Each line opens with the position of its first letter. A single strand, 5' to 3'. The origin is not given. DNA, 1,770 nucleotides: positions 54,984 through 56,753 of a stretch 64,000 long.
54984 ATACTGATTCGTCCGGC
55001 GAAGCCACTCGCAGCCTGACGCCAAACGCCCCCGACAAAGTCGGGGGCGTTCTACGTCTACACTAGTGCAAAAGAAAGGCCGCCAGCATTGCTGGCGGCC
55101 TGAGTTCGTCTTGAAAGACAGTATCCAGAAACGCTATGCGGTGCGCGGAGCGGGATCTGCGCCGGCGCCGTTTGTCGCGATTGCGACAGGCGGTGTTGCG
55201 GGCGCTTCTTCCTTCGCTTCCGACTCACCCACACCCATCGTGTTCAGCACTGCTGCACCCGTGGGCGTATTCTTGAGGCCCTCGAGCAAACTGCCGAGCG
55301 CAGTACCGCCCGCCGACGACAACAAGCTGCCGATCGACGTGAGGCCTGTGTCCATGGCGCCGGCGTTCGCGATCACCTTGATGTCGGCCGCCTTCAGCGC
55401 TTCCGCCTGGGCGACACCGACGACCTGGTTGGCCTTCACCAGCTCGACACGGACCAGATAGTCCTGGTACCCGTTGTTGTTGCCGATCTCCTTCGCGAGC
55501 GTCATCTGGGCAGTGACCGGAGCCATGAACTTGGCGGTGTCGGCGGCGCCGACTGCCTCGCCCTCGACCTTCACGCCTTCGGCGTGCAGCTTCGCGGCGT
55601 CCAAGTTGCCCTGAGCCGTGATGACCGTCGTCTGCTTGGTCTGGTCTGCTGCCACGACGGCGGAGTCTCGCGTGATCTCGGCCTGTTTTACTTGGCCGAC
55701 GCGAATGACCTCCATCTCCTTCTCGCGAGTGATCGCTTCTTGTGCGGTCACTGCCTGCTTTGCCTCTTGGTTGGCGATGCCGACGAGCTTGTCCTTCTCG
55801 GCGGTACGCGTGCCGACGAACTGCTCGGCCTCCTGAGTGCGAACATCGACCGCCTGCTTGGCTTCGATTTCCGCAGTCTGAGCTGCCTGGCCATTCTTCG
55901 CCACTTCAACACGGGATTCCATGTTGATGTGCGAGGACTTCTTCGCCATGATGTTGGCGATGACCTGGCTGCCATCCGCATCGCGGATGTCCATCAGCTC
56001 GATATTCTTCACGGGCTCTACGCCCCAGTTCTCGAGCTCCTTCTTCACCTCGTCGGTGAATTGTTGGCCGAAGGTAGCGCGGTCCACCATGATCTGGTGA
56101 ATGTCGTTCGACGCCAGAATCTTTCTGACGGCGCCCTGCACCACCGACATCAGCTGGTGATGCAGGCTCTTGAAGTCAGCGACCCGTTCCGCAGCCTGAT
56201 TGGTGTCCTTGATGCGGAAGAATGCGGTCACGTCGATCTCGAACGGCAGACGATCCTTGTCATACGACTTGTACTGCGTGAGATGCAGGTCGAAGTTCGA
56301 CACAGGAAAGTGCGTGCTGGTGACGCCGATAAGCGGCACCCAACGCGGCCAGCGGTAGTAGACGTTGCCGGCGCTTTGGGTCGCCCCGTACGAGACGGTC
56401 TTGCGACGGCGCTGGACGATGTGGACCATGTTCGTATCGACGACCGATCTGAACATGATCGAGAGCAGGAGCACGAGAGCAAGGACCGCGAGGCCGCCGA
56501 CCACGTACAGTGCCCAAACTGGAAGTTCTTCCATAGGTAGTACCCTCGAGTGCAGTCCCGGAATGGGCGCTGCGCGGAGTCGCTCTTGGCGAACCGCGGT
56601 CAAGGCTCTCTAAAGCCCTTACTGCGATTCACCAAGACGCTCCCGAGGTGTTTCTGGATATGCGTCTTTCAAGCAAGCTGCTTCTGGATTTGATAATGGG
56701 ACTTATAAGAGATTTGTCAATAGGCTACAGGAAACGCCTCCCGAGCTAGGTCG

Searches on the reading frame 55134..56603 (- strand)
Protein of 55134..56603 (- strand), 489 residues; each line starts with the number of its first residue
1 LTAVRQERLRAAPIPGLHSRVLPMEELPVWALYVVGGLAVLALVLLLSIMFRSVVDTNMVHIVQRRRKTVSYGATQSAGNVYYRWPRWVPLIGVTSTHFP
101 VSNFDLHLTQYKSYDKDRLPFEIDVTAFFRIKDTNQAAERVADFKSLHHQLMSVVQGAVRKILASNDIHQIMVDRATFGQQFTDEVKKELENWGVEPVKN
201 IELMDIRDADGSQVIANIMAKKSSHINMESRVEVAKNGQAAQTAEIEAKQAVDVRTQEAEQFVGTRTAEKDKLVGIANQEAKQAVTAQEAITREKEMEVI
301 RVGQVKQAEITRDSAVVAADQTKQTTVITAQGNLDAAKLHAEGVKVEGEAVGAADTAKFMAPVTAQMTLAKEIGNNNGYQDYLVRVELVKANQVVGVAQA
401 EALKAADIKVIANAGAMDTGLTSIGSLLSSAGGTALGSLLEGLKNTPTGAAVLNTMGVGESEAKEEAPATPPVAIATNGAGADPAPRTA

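Call 12: search_protein_families(library=pfam, proteins=[window:55134-56603:-], max_evalue=0.001)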
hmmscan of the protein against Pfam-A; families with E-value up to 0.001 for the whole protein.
window:55134-56603:- (489 aa): 1 family
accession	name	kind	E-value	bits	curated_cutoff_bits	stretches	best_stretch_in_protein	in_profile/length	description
PF01145.31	Band_7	-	6.6e-16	59.3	23.6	1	55-236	3-173/176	SPFH domain / Band 7 family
